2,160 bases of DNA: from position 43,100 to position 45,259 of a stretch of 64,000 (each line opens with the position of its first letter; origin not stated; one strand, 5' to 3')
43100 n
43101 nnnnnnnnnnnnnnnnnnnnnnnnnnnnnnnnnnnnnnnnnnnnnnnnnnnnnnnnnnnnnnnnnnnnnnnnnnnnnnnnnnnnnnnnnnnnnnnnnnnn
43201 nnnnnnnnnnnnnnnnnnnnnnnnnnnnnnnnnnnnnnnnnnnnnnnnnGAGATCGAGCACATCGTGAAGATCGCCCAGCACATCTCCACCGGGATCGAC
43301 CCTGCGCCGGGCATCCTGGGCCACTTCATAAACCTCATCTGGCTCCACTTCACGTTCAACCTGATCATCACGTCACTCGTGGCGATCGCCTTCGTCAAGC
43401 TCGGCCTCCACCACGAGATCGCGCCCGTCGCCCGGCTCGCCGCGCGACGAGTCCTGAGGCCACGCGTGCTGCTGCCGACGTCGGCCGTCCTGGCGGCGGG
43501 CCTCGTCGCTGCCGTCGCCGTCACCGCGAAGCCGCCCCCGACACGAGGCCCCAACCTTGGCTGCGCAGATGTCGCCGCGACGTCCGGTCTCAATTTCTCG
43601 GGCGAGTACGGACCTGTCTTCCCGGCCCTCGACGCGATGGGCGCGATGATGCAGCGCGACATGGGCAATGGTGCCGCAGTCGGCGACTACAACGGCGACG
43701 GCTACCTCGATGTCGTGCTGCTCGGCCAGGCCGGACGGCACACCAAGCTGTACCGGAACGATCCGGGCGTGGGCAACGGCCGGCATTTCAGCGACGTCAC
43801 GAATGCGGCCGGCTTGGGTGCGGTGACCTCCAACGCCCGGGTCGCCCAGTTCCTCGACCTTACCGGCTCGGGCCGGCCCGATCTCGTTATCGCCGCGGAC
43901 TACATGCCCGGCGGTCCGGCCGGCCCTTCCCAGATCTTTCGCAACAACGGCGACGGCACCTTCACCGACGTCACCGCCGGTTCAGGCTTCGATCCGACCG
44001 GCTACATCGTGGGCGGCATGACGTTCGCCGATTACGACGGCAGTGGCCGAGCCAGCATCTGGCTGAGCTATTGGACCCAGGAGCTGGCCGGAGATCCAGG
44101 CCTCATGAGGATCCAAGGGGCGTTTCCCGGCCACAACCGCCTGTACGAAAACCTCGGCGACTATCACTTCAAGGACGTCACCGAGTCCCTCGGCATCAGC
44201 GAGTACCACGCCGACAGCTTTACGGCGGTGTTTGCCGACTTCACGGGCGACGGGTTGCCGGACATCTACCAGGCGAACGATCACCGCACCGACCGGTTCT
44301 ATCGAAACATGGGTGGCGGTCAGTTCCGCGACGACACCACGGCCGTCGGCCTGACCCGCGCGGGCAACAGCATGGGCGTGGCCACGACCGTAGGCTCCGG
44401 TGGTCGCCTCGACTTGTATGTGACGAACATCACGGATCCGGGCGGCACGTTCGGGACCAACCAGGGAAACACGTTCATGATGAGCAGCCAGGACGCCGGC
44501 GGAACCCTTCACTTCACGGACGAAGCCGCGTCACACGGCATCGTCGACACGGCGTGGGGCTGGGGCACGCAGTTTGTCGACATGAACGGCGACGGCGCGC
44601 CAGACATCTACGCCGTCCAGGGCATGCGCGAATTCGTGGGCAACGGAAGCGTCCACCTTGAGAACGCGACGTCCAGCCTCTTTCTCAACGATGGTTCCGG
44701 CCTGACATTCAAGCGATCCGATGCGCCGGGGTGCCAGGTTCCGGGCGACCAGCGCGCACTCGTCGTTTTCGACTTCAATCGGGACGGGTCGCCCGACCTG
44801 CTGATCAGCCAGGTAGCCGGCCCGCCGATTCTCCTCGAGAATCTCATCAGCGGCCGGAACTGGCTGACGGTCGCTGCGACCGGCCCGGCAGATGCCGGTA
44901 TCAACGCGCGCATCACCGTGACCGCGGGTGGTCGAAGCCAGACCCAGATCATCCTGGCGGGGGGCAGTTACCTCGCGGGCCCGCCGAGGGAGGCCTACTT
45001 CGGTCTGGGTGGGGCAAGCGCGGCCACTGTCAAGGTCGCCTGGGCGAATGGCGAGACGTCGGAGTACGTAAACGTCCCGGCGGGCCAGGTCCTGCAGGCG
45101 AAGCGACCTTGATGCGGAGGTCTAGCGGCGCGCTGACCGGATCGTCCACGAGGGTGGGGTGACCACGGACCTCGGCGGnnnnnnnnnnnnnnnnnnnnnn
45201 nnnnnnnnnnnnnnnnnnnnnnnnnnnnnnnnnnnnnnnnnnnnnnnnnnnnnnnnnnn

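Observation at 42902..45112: CRTAC1-like FG-GAP/ASPIC-UnbV propeller fused to a duplicated membrane domain carrying paired His/Glu motifs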

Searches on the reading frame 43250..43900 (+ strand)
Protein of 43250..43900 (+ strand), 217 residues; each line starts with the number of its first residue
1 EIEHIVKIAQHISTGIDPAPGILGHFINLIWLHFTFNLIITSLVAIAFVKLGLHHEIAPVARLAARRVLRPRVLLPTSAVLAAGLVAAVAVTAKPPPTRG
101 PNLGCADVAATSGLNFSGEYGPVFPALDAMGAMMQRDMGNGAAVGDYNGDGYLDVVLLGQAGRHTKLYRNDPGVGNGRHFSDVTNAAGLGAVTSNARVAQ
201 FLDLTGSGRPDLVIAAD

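Call 34: find_related_loci(query=window:43250-43900:+, collection=metagenome_contigs, flank=6000)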
Query window:43250-43900:+ (217 aa) in metagenome_contigs; peptide patterns used: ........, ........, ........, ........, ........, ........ (x = any residue, [..] = any of these).
598 stretches matched a pattern (row limit reached: there are more); 104 encode a relative of the query (tblastn E <= 1e-3); the best 80 are kept; 80 distinct loci.
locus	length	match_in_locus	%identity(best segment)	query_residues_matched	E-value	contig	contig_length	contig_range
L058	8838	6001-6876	100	1-217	2e-141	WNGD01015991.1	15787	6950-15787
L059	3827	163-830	68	1-217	2e-67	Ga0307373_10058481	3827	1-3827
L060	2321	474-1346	64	48-217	1e-54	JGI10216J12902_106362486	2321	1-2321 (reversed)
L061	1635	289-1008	72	105-217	4e-51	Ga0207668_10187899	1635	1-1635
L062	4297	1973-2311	72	105-217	3e-48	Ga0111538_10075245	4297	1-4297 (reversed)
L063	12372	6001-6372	40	121-214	2e-12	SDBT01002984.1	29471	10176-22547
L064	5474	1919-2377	32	60-214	3e-10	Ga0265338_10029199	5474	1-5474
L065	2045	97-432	49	103-217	2e-17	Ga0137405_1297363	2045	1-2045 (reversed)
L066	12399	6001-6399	42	138-216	1e-9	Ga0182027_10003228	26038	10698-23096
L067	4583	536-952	43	133-216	1e-9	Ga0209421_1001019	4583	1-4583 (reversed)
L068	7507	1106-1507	37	123-216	2e-9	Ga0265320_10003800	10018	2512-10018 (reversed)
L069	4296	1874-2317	33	56-214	2e-9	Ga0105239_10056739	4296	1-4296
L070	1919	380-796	46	131-215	2e-8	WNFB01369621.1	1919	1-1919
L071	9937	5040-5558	34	116-217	2e-8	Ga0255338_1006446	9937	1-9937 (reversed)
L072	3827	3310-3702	45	138-215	2e-8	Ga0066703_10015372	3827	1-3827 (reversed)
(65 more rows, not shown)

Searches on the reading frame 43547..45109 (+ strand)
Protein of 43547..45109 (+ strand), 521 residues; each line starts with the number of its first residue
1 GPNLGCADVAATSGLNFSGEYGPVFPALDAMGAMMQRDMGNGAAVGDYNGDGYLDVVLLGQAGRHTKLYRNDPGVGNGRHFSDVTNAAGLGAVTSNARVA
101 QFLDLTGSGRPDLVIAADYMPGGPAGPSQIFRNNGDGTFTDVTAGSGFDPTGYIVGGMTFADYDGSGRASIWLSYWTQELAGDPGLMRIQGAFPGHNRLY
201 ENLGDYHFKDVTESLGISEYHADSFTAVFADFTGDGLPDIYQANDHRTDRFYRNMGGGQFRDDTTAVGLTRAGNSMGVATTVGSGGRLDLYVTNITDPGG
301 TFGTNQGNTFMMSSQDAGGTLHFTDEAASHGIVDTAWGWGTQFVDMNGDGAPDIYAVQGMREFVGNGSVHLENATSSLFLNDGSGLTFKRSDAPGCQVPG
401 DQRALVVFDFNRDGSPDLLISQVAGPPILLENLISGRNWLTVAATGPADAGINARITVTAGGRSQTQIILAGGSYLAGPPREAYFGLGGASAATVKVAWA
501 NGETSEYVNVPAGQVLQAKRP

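Call 33: search_solved_structures(query=window:43547-45109:+, max_evalue=0.001)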
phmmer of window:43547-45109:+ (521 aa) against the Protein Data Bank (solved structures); distinct sequences matched with E-value up to 0.001: 1.
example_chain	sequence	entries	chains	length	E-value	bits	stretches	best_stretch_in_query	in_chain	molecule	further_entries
9etn_A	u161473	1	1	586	2.9e-10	42.9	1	403-504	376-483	Cartilage acidic protein 1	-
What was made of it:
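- On CRTAC1 / ASPIC-UnbV family (C-terminal module): It is the only PDB hit and covers only query residues 403-504 (call 33).
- Closest known: CRTAC1 / ASPIC-UnbV family proteins. Same: They match human CRTAC1, 9etn (call 33).
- Checked: The only solved relative by sequence is human CRTAC1, 9etn (2.9e-10, call 33).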

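Call 62: find_homologous_proteins(query=window:43547-45109:+, max_evalue=1e-20)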
Query window:43547-45109:+ (521 aa): 6157 proteins with E <= 1e-20 among 8000 candidates; the best 120 are listed.
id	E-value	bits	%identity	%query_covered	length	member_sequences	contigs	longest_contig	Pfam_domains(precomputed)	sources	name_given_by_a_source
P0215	0.0e+0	1176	100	100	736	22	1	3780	PF01839.30,PF13517.13,PF07593.19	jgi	-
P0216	1.9e-271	920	77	100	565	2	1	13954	PF01839.30,PF13517.13,PF07593.19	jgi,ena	-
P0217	1.9e-265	900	77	99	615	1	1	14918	PF01839.30,PF13517.13,PF07593.19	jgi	jgi:hypothetical protein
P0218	7.3e-260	882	75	100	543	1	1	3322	PF13517.13,PF07593.19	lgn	-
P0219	2.2e-259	880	75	100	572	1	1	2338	PF01839.30,PF13517.13,PF07593.19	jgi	jgi:hypothetical protein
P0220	6.8e-259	878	75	100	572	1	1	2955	PF01839.30,PF13517.13,PF07593.19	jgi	jgi:hypothetical protein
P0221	9.6e-259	878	75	100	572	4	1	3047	PF01839.30,PF13517.13,PF07593.19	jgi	jgi:enediyne biosynthesis protein E4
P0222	1.5e-258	877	75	100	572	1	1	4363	PF01839.30,PF13517.13,PF07593.19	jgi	jgi:hypothetical protein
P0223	2.4e-258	877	75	100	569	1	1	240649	PF01839.30,PF13517.13,PF07593.19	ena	-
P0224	5.7e-257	872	75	100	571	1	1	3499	PF01839.30,PF13517.13,PF07593.19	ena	-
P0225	1.6e-256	871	75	100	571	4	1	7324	PF01839.30,PF13517.13,PF07593.19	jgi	jgi:hypothetical protein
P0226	5.6e-256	869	75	100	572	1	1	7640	PF01839.30,PF13517.13,PF07593.19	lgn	-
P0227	3.7e-253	859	74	100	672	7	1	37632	PF01839.30,PF13517.13,PF07593.19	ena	-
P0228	1.2e-252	858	73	100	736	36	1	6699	PF01839.30,PF13517.13,PF07593.19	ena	-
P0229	4.8e-250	849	73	100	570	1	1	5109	PF01839.30,PF13517.13,PF07593.19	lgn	-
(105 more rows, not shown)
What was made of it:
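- Closest known: CRTAC1 / ASPIC-UnbV family proteins. Same: Close homologs are named this way by their sources (call 62).
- Closest known: CRTAC1 / ASPIC-UnbV family proteins. Different: Typical members are 540-590 aa with a simple signal anchor (call 62).
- The database clusters hold 22 and 36 member sequences (call 62).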

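Call 64: find_encoding_contigs(protein=P0223, flank=8000, max_places=1)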
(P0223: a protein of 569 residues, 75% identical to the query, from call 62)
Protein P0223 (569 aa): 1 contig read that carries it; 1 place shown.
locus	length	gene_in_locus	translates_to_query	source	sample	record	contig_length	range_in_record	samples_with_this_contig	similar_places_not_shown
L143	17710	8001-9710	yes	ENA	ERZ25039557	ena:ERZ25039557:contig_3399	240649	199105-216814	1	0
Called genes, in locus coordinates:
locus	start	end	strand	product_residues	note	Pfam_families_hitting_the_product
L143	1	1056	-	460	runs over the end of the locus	PF05977:MFS_3, PF07690:MFS_1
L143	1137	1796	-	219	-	PF01596:Methyltransf_3, PF13578:Methyltransf_24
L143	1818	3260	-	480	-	PF01266:DAO, PF01946:Thi4 (weak)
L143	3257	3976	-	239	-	PF02586:SRAP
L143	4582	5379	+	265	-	-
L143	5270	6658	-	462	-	PF00282:Pyridoxal_deC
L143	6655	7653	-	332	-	-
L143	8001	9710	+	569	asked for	PF01839:FG-GAP (faint), PF13517:FG-GAP_3, PF07593:UnbV_ASPIC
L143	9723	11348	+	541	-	-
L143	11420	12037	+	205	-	PF02627:CMD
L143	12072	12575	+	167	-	PF13302:Acetyltransf_3, PF00583:Acetyltransf_1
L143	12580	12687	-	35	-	-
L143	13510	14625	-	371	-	PF04909:Amidohydro_2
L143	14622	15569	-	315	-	PF00296:Bac_luciferase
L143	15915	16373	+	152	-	PF01243:PNPOx_N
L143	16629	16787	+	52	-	-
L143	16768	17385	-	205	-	-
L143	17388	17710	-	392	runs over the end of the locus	PF00202:Aminotran_3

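Call 65: find_encoding_contigs(protein=P0228, flank=8000, max_places=2)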
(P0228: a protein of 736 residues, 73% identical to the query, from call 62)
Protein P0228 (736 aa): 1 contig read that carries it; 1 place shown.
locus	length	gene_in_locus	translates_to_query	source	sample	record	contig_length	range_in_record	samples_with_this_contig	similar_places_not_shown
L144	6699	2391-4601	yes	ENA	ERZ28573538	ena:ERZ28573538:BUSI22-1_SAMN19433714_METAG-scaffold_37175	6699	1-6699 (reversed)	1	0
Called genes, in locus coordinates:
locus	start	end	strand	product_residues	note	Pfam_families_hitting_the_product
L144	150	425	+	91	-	-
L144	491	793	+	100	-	-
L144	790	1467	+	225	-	-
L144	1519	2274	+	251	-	-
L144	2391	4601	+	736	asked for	PF01839:FG-GAP (faint), PF13517:FG-GAP_3, PF07593:UnbV_ASPIC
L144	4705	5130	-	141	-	PF02900:LigB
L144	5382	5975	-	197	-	PF12844:HTH_19, PF13560:HTH_31, PF01381:HTH_3, PF07883:Cupin_2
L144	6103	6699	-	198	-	?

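Call 79: search_protein_families(library=ncbifam, proteins=[L143:9723-11345:+], max_evalue=0.01)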
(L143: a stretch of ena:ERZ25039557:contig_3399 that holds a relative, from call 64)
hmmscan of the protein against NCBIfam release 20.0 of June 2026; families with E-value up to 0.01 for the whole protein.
L143:9723-11345:+ (541 aa): 1 family
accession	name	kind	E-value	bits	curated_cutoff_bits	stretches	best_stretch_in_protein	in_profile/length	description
TIGR01946.1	rnfD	subfamily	0.0018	17.7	207.05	0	179-275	203-288/327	RnfABCDGE type electron transport complex subunit D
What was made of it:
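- Closest known: UnbV-UnbU pairing in enediyne cassettes. Different: That alternative partner is unrelated to the 4-TM His domain; it gives only a weak RnfD-like signal (E 0.0018, call 79).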
